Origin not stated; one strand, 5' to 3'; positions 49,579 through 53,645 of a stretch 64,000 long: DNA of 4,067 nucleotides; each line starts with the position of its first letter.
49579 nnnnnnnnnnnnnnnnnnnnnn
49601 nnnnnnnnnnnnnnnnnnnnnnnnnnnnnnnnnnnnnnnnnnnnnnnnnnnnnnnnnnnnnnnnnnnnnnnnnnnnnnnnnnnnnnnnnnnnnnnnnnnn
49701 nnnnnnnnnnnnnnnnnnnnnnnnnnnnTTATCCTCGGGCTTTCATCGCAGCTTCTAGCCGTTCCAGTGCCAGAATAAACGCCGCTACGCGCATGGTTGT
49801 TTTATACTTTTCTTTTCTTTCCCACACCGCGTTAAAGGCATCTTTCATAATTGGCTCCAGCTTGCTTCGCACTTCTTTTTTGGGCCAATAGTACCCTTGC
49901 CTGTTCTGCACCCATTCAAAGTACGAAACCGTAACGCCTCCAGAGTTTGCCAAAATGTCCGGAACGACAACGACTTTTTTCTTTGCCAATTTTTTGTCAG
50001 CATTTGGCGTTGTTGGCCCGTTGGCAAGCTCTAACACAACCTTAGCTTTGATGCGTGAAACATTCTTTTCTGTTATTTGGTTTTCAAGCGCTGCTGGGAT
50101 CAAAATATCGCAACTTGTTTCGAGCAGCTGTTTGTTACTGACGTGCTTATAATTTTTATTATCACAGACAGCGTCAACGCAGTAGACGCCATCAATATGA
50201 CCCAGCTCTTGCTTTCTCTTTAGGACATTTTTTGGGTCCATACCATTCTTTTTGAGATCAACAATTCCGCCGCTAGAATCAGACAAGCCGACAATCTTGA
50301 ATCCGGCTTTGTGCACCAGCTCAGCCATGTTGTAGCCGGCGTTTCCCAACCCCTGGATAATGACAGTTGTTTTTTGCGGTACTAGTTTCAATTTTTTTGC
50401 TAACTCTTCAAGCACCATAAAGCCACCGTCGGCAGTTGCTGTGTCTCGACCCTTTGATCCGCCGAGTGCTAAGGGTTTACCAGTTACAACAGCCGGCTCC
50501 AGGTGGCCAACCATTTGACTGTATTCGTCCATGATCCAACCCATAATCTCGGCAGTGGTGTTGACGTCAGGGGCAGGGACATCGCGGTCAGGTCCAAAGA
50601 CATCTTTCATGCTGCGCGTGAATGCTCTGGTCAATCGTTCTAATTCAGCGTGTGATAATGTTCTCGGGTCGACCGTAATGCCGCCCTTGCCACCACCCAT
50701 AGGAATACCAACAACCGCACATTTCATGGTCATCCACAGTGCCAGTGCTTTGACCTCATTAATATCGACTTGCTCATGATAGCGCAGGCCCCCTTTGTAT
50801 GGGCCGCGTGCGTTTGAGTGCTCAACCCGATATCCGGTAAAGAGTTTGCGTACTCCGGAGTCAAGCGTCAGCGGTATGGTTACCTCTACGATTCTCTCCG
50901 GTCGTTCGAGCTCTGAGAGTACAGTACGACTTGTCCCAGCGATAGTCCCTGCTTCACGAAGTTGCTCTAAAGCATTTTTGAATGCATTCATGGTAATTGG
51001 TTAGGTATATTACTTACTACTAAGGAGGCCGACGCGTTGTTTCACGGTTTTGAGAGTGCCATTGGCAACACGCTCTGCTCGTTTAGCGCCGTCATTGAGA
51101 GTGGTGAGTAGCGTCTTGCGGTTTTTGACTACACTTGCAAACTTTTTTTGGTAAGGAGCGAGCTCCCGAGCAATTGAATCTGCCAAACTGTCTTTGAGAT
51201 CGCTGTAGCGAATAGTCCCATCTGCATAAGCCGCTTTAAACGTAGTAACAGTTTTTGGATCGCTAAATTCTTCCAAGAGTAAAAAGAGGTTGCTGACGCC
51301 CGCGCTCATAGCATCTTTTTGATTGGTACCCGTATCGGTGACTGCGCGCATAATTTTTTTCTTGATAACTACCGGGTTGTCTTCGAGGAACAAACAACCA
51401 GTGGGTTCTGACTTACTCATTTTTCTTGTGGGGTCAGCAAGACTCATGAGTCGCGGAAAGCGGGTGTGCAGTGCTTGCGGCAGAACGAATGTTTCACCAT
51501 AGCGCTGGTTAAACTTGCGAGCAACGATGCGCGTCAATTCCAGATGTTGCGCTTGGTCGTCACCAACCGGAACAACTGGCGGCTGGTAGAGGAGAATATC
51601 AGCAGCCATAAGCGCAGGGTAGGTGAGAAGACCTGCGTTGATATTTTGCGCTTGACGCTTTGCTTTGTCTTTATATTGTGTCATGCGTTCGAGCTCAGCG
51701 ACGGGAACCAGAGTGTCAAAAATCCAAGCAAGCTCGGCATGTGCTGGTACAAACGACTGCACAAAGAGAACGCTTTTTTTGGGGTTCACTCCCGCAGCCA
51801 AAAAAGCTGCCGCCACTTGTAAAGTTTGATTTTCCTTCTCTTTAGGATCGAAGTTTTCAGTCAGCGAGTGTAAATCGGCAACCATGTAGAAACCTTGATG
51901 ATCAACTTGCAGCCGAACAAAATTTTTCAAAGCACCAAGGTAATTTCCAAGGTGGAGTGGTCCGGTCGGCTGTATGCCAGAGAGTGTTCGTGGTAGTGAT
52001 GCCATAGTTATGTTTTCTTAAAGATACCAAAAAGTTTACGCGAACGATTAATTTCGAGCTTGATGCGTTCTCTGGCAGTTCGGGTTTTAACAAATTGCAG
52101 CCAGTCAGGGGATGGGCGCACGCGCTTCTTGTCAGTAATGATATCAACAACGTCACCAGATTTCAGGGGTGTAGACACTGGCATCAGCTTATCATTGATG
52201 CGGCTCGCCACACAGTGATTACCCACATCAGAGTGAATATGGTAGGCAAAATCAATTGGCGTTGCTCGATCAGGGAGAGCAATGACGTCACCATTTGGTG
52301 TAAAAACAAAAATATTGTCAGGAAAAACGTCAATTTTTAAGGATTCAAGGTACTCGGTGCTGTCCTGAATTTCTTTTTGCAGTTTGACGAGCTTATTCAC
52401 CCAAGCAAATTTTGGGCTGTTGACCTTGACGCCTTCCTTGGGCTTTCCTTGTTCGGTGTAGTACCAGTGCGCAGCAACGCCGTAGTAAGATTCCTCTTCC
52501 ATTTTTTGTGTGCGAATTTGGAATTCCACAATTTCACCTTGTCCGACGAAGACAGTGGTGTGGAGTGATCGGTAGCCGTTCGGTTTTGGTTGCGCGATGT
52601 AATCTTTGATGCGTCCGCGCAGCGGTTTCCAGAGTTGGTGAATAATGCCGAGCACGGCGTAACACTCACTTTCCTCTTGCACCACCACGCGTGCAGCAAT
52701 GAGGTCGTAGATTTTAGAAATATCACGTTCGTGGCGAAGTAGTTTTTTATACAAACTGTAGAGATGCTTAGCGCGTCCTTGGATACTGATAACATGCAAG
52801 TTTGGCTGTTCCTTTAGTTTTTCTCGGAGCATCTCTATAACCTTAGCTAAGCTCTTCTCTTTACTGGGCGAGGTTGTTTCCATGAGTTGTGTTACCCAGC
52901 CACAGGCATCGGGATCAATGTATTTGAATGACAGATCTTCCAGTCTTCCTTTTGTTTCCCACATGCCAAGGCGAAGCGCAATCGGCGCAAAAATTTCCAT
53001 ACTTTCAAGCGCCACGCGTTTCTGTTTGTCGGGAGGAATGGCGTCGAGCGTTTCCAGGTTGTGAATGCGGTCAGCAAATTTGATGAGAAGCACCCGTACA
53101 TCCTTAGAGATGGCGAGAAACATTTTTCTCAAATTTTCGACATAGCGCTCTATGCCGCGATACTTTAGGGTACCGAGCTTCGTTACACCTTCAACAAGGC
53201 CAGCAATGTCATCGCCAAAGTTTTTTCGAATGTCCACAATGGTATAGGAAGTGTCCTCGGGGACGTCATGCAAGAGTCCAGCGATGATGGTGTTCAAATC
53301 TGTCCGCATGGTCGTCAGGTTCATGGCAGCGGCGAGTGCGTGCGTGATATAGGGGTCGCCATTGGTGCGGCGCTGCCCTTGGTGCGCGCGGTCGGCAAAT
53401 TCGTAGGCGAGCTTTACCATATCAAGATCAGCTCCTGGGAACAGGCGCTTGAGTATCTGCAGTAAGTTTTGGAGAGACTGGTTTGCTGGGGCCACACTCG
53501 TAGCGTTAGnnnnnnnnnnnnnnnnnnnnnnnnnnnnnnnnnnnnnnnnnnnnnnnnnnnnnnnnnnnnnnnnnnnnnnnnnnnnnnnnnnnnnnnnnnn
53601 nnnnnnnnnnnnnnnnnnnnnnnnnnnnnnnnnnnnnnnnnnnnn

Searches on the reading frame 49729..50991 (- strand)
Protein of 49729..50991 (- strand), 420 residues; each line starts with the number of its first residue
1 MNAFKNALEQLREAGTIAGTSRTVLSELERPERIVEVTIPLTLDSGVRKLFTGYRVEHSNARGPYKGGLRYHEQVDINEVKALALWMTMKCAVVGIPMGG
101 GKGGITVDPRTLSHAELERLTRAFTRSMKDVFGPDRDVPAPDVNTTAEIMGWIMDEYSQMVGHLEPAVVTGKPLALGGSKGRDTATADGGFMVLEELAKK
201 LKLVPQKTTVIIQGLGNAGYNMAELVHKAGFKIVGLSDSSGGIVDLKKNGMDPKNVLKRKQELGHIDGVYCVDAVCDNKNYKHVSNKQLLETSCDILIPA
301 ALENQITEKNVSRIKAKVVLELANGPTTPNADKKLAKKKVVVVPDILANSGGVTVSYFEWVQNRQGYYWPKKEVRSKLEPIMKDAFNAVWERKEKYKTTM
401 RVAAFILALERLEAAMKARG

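Call 28: find_related_loci(query=window:49729-50991:-, collection=genome_contigs, flank=6000)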
Query window:49729-50991:- (420 aa) in genome_contigs; peptide patterns used: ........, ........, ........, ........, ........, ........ (x = any residue, [..] = any of these).
600 stretches matched a pattern (row limit reached: there are more); 571 encode a relative of the query (tblastn E <= 1e-3); the best 80 are kept; 80 distinct loci.
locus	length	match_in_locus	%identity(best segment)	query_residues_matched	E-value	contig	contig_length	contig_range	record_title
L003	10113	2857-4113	69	1-419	0e+0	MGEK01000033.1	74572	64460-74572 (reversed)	MAG: Candidatus Uhrbacteria bacterium RIFCSPLOWO2_01_FULL_47_25 rifcsplowo2_01_scaffold_582, whole genome shotgun sequen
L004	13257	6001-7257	55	2-420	2e-158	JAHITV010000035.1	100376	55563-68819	MAG: Patescibacteria group bacterium isolate MM_PC_MetaG.mb.225 MM_PC_MetaG.mb.225_k141_1526051, whole genome shotgun se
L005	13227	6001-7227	57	1-420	4e-158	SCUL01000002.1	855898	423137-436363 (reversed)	MAG: Patescibacteria group bacterium isolate FW602_bin.41 FW602_bin.41-126857, whole genome shotgun sequence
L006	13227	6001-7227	56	1-420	7e-154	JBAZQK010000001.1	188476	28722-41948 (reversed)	MAG: Patescibacteria group bacterium isolate SO_2017_SWC_51 scaffold_46_c1_LP-4_2017, whole genome shotgun sequence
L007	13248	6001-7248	55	4-420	2e-153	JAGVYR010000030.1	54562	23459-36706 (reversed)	Candidatus Woesearchaeota archaeon isolate RIFCSPHIGHO2_02_FULL_44_15 rifcsphigho2_02_scaffold_3533, whole genome shotgu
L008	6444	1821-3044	58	1-419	1e-152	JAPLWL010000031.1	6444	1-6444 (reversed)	MAG: Candidatus Komeilibacteria bacterium isolate LacPavin_0818_WC55_MAG_40_6 LacPavin_0818_WC55_scaffold_245008, whole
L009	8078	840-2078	54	6-420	9e-151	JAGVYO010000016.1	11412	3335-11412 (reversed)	Candidatus Woesearchaeota archaeon isolate RIFCSPLOWO2_01_FULL_50_16 rifcsplowo2_01_scaffold_25685, whole genome shotgun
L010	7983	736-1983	51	2-420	2e-146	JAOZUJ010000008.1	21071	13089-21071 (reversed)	MAG: Candidatus Moraniibacteriota bacterium isolate GMC8.concoct.3 GMC8_1607_length_21071_cov_8.550485, whole genome sho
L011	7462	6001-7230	56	2-420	2e-145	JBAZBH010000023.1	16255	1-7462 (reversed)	MAG: Patescibacteria group bacterium isolate SO_2017_GW1_108 NODE_13390_length_16255_cov_1.275174_OW334_2017, whole geno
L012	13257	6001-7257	54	1-420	3e-144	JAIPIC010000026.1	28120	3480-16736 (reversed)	MAG: Candidatus Woesearchaeota archaeon isolate Tobar13.5m-G65 Tobar13-5m-C1871, whole genome shotgun sequence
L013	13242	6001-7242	55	2-420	7e-143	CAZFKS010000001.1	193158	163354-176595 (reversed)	MAG TPA_asm: uncultured Gammaproteobacteria bacterium isolate SRP257259_co1_329 genome assembly, contig: NODE_47_length_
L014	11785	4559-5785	54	2-410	3e-143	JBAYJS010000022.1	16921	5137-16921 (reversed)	MAG: Candidatus Buchananbacteria bacterium isolate SO_2016_GW1_61 scaffold05849_OW334_2016, whole genome shotgun sequenc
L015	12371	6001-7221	53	1-418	1e-141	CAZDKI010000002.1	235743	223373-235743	MAG TPA_asm: uncultured Candidatus Peribacteria bacterium isolate SRP296810_co1_101 genome assembly, contig: NODE_38_len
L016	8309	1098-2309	52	2-417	2e-141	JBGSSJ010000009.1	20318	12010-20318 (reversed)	MAG: Candidatus Paceibacteria bacterium isolate JTS-AC38 k141_2194806, whole genome shotgun sequence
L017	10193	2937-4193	52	1-420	9e-141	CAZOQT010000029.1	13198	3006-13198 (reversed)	MAG TPA_asm: uncultured Candidatus Peribacteria bacterium isolate SRP278252_co2_755 genome assembly, contig: NODE_9872_l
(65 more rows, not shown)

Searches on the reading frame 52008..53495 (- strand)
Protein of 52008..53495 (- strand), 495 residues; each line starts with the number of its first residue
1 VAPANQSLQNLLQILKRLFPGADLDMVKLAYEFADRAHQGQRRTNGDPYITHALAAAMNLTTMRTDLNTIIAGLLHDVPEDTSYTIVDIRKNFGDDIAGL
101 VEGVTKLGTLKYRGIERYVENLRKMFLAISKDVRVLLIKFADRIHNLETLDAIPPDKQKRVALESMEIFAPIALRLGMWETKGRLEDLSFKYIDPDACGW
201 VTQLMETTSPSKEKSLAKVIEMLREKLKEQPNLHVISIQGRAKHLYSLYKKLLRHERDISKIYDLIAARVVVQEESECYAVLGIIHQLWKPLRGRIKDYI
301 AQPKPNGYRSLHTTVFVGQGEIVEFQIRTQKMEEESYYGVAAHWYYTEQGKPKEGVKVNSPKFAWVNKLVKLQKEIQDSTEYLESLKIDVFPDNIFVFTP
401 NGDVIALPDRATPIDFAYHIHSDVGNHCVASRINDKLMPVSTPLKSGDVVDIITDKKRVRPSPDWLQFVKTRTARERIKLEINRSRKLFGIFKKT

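Call 67: search_protein_families(library=pfam, proteins=[window:52008-53495:-], max_evalue=0.00001)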
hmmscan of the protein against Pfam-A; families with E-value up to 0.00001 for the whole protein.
window:52008-53495:- (495 aa): 4 families
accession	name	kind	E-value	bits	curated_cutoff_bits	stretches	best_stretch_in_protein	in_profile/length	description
PF13328.12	HD_4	-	4e-45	153.8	27.2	1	30-179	1-156/156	HD domain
PF04607.23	RelA_SpoT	-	1.2e-37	129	27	1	240-350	1-112/113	Region found in RelA / SpoT proteins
PF02824.27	TGS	-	1.5e-20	73.4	22.2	1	395-454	1-60/60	TGS domain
PF01966.28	HD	-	4.7e-08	33.8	22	1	49-146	1-115/116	HD domain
